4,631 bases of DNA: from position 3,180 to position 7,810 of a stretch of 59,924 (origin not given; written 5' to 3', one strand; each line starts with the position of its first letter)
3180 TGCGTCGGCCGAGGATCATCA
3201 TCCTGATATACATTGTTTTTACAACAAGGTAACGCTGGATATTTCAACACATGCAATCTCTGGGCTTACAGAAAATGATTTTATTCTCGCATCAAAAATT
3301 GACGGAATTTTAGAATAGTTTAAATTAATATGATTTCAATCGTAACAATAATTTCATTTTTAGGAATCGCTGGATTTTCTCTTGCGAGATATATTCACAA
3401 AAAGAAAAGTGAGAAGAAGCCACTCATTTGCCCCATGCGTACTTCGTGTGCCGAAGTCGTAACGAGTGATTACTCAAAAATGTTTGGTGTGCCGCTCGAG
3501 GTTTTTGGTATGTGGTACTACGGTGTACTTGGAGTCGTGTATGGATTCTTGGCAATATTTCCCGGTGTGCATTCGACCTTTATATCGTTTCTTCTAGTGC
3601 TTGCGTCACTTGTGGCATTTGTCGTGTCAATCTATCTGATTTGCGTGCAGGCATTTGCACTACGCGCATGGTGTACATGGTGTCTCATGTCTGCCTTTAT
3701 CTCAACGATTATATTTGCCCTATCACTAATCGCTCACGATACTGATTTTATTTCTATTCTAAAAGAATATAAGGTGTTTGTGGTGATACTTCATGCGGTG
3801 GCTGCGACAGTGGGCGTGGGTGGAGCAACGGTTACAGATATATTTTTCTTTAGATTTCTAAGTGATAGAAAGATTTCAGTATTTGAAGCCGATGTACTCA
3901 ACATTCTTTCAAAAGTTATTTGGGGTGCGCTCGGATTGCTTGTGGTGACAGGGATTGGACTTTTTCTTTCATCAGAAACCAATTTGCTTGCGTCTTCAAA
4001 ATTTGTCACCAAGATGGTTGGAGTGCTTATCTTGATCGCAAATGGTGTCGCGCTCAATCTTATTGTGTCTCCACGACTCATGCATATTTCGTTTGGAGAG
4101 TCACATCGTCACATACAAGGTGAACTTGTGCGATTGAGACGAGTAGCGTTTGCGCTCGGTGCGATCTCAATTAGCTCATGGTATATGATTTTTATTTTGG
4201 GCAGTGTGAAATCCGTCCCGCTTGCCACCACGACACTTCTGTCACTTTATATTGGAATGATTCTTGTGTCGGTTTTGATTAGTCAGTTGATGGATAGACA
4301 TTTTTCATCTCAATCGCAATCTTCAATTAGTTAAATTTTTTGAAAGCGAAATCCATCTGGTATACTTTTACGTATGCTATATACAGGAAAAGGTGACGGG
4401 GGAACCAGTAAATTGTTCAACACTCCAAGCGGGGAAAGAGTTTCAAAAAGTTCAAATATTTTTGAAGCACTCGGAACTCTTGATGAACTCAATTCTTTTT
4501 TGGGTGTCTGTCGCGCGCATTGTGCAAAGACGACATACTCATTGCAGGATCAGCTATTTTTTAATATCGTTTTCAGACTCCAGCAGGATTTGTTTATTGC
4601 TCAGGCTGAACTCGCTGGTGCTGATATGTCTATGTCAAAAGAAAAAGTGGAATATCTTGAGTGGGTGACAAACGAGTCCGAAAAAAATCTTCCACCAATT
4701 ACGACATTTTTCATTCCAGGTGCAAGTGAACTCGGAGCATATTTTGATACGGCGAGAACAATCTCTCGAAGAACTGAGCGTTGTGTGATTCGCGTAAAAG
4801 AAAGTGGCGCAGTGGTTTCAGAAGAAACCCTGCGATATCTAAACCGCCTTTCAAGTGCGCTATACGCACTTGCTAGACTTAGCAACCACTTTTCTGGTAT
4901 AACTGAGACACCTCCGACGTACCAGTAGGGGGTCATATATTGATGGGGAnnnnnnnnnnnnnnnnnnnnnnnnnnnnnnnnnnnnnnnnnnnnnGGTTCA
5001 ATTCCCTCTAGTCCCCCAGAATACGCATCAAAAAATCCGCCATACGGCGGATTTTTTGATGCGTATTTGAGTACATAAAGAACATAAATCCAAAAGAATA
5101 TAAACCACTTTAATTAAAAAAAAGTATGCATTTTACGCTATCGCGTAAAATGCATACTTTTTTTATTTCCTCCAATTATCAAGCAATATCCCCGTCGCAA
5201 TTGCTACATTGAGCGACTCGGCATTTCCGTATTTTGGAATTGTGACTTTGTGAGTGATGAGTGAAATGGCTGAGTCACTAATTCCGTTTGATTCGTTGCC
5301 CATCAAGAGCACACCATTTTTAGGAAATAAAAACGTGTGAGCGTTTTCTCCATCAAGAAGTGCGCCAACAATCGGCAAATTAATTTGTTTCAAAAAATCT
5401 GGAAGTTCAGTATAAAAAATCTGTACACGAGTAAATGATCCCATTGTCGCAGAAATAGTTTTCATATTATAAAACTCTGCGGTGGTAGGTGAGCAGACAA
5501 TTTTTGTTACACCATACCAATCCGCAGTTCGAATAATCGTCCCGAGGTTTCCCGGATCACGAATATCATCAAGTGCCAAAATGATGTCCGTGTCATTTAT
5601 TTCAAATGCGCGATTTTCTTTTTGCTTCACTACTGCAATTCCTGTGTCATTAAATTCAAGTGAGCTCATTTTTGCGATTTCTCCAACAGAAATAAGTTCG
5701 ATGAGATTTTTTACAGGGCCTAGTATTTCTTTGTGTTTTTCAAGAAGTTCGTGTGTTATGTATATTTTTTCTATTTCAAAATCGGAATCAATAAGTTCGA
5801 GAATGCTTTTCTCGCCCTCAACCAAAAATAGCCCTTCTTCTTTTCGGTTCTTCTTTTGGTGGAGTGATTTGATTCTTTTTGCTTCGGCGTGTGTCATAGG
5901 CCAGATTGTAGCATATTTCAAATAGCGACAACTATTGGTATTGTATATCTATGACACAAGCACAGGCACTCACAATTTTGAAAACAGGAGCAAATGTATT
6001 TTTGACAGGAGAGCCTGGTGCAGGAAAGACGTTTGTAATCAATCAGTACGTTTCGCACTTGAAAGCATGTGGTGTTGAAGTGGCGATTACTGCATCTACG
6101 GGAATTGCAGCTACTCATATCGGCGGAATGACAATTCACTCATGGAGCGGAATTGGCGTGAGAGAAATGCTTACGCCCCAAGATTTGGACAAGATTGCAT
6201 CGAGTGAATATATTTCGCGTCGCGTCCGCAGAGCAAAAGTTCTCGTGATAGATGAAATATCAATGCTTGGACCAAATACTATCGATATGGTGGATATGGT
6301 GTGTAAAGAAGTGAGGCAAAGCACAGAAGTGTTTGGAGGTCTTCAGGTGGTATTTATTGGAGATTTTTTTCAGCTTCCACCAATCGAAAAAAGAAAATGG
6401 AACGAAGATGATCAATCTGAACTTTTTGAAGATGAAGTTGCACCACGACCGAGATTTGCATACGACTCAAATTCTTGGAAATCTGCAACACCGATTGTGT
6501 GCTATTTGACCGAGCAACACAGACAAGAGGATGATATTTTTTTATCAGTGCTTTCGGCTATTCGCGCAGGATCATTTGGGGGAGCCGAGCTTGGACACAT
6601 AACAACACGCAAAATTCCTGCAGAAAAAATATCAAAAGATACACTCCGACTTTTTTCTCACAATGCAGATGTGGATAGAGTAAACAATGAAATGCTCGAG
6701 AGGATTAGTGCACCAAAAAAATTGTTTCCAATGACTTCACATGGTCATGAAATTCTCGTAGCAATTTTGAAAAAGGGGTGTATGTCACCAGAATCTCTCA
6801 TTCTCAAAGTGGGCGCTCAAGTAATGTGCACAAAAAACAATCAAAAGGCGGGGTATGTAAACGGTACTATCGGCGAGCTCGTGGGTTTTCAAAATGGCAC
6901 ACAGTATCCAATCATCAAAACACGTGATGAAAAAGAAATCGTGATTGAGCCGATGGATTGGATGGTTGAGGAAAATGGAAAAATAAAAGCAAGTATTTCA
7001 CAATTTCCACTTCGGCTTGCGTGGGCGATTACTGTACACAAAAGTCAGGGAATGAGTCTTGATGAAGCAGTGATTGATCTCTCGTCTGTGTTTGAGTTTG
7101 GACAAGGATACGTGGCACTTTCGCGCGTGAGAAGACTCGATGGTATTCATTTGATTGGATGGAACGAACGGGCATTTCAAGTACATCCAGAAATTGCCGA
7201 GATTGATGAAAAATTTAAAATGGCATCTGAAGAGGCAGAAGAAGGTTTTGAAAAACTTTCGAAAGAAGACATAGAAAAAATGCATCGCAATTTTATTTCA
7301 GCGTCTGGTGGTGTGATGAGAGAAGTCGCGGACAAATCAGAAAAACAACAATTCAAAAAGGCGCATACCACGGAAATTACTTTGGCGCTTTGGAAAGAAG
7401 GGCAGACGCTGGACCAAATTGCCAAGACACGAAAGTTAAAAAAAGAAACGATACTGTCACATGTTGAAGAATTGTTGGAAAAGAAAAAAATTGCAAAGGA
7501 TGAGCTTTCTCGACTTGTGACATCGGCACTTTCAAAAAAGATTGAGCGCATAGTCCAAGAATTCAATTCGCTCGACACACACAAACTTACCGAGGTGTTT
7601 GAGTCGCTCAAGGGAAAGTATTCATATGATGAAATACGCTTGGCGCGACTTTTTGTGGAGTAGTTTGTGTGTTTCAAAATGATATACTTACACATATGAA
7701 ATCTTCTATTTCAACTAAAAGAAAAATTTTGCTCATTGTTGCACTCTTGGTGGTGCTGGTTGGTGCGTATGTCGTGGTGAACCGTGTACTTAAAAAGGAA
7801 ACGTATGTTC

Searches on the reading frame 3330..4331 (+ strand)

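Call 64: search_protein_families(library=pfam, proteins=[window:3330-4331:+], max_evalue=0.00001)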
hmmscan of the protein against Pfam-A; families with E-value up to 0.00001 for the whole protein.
window:3330-4331:+ (334 aa): 1 family
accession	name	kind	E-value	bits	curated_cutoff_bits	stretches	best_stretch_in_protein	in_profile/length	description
PF07884.19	VKOR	-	2.7e-22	79.8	27.5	1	7-132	2-133/134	Vitamin K epoxide reductase family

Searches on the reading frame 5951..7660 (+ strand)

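Call 64: search_protein_families(library=pfam, proteins=[window:5951-7660:+], max_evalue=0.00001)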
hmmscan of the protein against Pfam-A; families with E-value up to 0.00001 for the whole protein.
window:5951-7660:+ (570 aa): 7 families
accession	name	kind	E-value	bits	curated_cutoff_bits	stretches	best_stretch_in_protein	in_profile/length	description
PF05970.20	PIF1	-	6.5e-32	111.4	25.9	1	9-149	18-159/223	PIF1-like helicase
PF14493.12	HTH_40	-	7.6e-20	71.4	27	1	473-566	1-89/89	Helix-turn-helix domain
PF13604.12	AAA_30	-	3.3e-15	56.7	27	1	3-150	6-136/191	AAA domain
PF13245.12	AAA_19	-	1.1e-14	55.2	25.1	1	4-145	2-132/134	AAA domain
PF21530.3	Pif1_2B_dom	-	1.5e-07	31.4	23.9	1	273-312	6-46/47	DNA helicase Pif1, 2B domain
PF07728.20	AAA_5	-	1.6e-07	31.8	22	1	15-121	1-93/139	AAA domain (dynein-related subfamily)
PF13401.12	AAA_22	-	7.7e-07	29.9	27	1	13-137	5-122/130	AAA domain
